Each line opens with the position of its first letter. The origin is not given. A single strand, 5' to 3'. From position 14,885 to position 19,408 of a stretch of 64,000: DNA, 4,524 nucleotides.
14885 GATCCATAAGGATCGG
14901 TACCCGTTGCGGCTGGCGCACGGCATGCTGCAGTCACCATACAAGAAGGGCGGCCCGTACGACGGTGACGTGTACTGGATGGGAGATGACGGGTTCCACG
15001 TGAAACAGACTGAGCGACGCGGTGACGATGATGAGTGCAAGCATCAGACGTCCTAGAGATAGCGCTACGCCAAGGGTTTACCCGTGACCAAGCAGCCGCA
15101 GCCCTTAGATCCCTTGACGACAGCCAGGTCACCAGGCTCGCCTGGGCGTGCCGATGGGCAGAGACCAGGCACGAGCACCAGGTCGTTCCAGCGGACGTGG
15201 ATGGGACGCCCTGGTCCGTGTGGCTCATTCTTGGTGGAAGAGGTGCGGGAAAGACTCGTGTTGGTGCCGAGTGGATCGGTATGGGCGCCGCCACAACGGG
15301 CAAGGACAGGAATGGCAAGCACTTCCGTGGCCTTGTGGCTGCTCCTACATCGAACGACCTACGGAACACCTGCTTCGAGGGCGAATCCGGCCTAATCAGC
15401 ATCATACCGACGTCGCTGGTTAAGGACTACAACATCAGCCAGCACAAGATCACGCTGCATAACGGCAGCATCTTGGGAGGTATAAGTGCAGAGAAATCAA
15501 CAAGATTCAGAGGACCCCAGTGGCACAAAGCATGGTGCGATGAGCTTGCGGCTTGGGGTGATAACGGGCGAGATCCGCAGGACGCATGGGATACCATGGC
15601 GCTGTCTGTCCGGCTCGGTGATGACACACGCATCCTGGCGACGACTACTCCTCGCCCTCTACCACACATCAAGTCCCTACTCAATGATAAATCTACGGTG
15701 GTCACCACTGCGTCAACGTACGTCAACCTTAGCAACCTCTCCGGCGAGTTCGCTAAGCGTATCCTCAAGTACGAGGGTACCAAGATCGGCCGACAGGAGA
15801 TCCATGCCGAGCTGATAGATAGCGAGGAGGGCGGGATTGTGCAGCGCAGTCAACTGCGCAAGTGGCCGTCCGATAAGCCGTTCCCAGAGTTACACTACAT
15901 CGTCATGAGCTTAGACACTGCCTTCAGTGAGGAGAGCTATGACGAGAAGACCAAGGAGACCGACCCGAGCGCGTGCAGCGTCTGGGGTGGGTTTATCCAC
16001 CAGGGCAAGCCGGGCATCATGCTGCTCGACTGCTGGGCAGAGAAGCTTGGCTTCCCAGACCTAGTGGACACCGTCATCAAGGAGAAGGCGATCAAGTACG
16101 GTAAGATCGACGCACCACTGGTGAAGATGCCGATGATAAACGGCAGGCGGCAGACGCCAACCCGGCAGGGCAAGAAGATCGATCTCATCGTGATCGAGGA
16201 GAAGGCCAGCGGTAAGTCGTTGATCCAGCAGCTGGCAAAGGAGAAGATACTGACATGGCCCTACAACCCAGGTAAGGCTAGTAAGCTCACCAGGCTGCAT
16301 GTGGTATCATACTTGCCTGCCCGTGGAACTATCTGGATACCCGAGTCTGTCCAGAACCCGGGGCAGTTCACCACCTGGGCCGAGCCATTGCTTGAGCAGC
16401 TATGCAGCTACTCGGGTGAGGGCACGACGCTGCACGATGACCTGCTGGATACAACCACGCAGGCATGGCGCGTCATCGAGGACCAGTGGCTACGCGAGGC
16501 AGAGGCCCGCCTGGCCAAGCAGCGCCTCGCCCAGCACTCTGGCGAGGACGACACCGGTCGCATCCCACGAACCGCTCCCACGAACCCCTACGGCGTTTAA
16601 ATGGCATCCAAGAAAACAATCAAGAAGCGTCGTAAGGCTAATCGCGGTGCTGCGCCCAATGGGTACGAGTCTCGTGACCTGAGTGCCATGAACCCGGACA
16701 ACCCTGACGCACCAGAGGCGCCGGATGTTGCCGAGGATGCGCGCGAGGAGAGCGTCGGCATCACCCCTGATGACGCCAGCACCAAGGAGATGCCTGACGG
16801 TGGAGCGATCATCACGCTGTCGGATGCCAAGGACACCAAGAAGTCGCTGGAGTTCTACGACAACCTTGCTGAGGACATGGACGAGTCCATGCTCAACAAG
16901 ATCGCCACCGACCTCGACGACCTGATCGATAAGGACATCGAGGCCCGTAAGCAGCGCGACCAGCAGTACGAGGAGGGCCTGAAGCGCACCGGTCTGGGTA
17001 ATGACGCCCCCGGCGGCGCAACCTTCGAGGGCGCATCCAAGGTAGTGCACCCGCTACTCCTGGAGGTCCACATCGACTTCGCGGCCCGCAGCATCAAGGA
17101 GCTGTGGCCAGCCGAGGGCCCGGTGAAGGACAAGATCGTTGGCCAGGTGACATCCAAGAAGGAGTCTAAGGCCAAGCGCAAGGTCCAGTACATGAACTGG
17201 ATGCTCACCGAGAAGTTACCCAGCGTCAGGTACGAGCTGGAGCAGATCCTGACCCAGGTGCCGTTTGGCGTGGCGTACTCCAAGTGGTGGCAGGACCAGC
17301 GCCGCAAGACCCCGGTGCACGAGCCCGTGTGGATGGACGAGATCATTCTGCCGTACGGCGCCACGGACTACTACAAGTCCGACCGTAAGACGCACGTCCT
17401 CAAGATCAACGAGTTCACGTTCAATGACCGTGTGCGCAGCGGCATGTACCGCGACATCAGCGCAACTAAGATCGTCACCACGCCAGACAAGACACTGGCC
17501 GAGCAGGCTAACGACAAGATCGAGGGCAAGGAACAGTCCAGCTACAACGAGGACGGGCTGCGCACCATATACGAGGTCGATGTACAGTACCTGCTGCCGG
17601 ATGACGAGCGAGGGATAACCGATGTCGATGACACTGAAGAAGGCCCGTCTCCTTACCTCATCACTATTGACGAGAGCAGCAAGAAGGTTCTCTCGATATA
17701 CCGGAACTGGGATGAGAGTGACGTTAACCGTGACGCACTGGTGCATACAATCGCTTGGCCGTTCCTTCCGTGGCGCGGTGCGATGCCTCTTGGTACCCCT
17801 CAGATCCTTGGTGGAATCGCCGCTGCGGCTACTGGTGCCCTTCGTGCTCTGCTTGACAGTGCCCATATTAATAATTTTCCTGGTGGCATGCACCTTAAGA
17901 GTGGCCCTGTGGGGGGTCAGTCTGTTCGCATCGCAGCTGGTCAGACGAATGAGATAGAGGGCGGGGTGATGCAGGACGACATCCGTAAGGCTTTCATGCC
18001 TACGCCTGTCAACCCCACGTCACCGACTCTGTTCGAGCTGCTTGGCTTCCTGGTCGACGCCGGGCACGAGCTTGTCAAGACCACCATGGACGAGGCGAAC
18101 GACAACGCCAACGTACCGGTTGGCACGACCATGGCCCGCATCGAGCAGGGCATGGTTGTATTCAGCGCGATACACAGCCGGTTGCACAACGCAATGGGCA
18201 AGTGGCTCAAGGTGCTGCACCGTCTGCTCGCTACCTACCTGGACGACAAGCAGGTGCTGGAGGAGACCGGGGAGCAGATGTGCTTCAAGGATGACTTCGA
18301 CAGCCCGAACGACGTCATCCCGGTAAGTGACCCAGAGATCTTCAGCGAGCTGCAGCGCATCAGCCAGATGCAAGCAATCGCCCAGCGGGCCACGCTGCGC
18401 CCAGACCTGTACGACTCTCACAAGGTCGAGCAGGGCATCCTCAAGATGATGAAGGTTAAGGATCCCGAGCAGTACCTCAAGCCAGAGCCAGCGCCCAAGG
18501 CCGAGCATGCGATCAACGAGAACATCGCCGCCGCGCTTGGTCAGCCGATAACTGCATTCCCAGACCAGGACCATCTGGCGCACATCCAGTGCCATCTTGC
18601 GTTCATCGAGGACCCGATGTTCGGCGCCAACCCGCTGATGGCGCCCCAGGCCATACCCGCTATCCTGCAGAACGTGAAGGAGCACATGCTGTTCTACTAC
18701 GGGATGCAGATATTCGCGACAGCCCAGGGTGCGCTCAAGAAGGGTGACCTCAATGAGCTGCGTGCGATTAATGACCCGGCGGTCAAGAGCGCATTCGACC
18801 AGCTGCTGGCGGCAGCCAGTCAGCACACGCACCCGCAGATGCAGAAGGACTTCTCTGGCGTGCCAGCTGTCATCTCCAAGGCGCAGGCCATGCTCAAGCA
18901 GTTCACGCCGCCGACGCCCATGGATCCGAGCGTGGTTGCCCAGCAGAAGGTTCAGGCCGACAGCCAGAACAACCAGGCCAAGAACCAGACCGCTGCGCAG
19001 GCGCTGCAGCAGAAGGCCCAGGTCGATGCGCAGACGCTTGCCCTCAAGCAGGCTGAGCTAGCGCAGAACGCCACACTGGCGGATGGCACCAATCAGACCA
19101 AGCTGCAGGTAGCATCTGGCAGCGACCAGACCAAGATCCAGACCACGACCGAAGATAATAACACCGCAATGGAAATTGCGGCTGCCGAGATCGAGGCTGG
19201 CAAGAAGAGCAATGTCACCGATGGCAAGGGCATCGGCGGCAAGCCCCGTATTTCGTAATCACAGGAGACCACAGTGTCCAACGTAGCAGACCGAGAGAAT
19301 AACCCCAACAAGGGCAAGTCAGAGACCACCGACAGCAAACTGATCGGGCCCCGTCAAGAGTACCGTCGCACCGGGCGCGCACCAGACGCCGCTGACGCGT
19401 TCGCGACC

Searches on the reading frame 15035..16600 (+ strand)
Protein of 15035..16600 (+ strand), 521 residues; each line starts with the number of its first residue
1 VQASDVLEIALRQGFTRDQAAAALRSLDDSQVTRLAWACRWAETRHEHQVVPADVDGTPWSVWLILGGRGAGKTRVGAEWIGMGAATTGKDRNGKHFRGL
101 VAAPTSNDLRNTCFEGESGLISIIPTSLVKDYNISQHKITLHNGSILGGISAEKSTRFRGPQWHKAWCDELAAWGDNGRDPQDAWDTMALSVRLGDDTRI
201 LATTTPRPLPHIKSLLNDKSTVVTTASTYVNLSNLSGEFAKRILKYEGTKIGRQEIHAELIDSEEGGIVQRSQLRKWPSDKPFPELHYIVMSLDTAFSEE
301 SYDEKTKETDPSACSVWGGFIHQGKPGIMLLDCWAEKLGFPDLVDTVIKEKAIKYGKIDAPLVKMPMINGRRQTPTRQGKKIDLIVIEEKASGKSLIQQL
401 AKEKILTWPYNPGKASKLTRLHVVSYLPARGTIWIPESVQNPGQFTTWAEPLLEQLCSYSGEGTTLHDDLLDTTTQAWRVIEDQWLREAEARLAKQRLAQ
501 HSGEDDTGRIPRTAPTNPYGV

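Call 53: search_protein_families(library=phrogs, proteins=[window:15035-16600:+], max_evalue=0.001)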
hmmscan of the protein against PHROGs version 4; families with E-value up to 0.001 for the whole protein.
window:15035-16600:+ (521 aa): 4 families
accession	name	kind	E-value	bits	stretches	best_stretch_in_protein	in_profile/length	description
phrog_38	-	head and packaging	9.3e-23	81.8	1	263-484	522-706/760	terminase large subunit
phrog_2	-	head and packaging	6.7e-16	59.2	1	63-473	280-584/807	terminase large subunit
phrog_979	-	head and packaging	6.9e-11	42.5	1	267-492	414-610/642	terminase large subunit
phrog_5573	-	head and packaging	1.1e-10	42.3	1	282-479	75-232/250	terminase large subunit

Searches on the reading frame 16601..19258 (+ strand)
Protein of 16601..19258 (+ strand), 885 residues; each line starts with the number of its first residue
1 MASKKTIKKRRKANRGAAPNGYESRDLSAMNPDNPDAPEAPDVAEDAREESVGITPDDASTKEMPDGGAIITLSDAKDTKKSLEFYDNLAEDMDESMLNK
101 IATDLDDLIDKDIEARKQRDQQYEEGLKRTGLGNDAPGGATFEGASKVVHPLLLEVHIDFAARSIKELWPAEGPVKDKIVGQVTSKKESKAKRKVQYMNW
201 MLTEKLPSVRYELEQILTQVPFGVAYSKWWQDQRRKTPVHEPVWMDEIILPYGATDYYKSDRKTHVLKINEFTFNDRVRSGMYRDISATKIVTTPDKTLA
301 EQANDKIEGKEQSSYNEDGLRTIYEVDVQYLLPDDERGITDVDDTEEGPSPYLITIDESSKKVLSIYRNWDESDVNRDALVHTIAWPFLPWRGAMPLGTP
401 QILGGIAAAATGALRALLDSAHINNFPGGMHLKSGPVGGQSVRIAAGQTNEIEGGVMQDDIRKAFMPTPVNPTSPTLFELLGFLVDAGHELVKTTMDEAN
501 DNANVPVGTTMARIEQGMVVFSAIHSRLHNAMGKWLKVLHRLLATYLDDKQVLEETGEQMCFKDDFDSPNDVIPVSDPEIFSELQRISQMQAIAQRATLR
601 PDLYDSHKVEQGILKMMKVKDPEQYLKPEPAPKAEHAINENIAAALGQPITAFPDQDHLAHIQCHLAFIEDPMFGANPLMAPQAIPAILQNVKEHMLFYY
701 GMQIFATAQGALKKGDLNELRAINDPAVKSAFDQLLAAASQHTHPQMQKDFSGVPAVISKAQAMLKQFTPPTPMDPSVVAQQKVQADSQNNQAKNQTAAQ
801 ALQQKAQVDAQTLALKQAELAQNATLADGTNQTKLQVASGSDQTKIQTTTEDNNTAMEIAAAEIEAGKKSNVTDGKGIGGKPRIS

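Call 53: search_protein_families(library=phrogs, proteins=[window:16601-19258:+], max_evalue=0.001)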
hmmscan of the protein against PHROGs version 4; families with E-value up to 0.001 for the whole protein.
window:16601-19258:+ (885 aa): 1 family
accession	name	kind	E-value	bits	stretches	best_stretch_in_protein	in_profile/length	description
phrog_1216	-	head and packaging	2.3e-06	27.4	1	403-641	364-608/714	portal protein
